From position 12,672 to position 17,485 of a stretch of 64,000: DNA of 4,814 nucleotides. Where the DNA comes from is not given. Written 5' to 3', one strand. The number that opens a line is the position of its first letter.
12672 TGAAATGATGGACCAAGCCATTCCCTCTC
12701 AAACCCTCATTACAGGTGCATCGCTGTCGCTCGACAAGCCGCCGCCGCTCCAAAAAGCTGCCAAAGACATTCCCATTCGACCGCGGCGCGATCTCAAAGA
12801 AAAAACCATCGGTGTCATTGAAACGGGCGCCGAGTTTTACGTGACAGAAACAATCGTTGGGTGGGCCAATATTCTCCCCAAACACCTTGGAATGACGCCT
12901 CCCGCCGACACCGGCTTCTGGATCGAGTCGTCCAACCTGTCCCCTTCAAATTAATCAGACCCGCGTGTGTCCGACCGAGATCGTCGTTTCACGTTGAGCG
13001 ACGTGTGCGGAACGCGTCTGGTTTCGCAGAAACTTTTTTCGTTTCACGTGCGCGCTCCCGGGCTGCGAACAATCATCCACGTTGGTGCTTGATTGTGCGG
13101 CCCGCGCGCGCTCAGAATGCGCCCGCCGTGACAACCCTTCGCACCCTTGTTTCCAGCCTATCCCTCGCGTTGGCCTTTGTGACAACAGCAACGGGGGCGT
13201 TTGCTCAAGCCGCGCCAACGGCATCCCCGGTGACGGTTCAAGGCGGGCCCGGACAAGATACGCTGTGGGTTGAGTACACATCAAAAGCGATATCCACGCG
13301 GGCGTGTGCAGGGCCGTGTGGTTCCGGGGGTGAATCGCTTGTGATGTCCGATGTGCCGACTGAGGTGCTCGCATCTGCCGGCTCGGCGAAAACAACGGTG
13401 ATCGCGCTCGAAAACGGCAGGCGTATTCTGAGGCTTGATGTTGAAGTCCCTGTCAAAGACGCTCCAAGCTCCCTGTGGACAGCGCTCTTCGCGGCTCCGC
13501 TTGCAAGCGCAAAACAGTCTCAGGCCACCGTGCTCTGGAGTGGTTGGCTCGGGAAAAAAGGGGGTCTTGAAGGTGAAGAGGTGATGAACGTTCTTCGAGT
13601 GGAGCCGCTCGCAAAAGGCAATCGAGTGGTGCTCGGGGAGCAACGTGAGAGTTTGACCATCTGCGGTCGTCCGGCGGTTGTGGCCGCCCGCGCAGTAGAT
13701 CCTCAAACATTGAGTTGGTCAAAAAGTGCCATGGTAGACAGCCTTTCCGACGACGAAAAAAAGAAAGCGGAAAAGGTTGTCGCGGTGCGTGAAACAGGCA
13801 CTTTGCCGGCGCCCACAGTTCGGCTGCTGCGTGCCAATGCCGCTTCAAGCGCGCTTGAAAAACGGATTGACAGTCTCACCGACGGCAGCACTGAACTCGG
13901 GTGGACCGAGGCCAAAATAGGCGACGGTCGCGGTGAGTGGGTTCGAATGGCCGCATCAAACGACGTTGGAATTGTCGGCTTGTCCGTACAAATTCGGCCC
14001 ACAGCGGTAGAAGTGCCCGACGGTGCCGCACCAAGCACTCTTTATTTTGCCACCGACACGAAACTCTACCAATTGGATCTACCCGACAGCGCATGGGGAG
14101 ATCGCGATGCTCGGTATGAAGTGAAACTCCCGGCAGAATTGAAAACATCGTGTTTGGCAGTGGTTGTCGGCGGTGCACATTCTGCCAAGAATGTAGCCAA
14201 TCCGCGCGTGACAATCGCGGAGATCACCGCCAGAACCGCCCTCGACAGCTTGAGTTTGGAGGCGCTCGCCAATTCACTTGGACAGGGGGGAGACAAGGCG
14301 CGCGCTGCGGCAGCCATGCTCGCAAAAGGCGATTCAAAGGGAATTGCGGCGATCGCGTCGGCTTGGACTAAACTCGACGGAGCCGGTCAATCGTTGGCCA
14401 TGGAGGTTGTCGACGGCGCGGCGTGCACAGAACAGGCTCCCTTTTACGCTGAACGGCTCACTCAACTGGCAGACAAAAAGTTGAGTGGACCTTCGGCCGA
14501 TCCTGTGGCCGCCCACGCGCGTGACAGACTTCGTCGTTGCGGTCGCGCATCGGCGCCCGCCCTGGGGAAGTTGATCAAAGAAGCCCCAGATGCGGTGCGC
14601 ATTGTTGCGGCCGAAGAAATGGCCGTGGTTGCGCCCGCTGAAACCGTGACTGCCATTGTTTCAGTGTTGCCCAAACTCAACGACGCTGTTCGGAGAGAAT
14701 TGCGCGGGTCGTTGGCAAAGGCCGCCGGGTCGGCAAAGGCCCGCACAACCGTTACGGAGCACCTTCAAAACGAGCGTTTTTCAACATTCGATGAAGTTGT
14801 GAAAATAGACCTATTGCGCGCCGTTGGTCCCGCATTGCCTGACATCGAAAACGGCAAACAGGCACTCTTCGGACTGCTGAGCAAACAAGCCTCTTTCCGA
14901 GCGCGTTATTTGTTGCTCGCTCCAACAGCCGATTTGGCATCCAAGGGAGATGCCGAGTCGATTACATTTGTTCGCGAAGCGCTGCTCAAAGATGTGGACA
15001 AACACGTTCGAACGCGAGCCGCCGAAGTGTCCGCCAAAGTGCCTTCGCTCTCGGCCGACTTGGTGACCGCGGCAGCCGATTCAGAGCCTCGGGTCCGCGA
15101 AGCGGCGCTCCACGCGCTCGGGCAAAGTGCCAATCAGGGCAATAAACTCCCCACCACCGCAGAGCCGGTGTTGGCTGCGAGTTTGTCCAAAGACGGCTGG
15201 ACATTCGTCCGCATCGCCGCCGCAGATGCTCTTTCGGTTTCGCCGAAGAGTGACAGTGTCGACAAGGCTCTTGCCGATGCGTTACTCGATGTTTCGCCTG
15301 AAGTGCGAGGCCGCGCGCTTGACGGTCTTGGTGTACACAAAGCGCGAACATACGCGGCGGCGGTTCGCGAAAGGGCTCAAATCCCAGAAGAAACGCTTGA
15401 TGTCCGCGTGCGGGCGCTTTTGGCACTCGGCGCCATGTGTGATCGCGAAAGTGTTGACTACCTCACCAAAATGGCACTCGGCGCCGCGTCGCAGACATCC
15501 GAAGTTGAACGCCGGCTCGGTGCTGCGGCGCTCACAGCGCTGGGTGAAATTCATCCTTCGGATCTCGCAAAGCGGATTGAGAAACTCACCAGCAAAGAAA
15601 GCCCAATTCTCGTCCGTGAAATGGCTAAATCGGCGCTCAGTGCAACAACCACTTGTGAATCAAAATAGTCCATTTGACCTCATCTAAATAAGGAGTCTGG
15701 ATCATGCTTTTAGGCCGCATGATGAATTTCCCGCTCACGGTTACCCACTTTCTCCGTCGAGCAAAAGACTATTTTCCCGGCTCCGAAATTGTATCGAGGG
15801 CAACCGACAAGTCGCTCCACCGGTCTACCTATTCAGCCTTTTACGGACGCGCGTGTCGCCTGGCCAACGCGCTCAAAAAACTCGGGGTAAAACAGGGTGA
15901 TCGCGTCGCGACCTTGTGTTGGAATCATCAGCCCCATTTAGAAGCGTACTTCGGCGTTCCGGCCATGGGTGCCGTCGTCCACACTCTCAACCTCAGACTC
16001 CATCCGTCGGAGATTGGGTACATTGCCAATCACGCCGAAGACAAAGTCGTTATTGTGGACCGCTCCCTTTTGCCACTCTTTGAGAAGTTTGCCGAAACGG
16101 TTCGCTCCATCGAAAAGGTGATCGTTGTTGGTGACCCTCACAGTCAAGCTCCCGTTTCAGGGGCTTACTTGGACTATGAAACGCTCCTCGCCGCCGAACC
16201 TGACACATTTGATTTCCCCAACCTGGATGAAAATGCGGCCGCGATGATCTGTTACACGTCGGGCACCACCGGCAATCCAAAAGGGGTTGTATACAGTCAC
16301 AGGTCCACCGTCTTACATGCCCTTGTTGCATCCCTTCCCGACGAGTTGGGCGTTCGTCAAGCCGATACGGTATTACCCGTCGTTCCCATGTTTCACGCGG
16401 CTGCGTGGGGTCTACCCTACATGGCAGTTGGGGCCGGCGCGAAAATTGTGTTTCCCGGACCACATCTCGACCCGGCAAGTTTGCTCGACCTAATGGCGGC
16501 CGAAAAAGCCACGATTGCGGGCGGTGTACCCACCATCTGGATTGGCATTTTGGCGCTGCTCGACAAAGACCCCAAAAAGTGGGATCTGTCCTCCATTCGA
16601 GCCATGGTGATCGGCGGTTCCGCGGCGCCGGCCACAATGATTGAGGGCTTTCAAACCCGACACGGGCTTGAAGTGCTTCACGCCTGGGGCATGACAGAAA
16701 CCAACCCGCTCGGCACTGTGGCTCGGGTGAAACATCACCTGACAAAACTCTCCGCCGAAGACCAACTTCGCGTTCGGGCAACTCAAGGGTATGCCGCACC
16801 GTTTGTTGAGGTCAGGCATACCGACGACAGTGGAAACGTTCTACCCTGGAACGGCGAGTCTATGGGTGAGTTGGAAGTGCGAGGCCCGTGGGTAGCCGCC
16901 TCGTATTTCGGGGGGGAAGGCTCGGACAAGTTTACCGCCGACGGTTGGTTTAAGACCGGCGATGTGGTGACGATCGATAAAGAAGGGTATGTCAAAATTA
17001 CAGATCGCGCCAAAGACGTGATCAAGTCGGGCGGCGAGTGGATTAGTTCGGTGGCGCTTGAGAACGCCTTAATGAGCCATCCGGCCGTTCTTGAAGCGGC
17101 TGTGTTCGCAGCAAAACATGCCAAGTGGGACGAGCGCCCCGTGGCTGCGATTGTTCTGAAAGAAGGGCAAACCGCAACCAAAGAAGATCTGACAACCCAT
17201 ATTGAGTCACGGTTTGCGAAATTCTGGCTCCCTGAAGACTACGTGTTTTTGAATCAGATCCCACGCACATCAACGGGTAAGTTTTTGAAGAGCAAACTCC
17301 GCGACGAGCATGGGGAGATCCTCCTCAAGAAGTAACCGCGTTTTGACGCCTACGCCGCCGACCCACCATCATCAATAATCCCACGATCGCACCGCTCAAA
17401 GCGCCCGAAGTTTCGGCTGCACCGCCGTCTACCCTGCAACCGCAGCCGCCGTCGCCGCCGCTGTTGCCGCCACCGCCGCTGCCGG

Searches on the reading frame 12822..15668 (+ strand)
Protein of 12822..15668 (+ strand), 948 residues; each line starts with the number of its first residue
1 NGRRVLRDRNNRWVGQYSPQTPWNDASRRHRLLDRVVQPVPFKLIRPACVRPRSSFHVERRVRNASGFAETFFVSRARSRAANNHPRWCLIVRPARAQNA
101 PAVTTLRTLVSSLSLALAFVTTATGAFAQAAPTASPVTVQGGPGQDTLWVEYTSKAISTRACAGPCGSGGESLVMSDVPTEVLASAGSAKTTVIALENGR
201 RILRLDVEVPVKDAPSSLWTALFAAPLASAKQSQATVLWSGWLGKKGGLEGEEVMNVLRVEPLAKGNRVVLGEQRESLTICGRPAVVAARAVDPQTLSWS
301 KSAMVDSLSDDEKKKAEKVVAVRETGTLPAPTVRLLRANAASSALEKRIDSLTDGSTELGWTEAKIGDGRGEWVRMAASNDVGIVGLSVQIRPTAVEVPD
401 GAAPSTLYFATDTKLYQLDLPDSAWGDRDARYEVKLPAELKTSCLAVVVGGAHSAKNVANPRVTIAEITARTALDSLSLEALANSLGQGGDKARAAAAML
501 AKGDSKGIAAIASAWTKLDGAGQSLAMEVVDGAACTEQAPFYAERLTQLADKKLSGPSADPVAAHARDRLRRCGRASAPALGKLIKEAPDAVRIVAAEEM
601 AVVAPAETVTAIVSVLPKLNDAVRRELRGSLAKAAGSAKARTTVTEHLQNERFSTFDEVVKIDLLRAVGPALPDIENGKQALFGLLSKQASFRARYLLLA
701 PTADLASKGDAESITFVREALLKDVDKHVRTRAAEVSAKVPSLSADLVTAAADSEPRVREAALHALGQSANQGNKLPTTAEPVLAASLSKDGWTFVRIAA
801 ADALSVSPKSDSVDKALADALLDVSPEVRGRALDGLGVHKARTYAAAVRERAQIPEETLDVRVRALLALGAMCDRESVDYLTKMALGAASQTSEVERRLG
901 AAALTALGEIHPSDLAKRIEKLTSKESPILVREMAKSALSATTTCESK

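Call 84: search_protein_families(library=pfam, proteins=[window:12822-15668:+], max_evalue=0.0001)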
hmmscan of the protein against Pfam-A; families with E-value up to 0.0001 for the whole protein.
window:12822-15668:+ (948 aa): 2 families
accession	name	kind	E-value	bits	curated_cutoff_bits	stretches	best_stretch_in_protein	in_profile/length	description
PF13646.12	HEAT_2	-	2.9e-18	66.4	27.7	2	717-805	4-88/88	HEAT repeats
PF02985.28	HEAT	-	3.7e-05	24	23.5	0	747-768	5-26/31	HEAT repeat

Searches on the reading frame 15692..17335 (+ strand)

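Call 83: search_protein_families(library=pfam, proteins=[window:15692-17335:+], max_evalue=0.0001)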
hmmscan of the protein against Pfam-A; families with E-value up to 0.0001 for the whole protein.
window:15692-17335:+ (547 aa): 2 families
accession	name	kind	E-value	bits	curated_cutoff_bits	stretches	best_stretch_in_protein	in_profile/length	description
PF00501.34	AMP-binding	-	4.8e-79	266.4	29.9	1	36-406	16-384/384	AMP-binding enzyme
PF13193.12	AMP-binding_C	-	8.4e-21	75.1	24.5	1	456-530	2-76/76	AMP-binding enzyme C-terminal domain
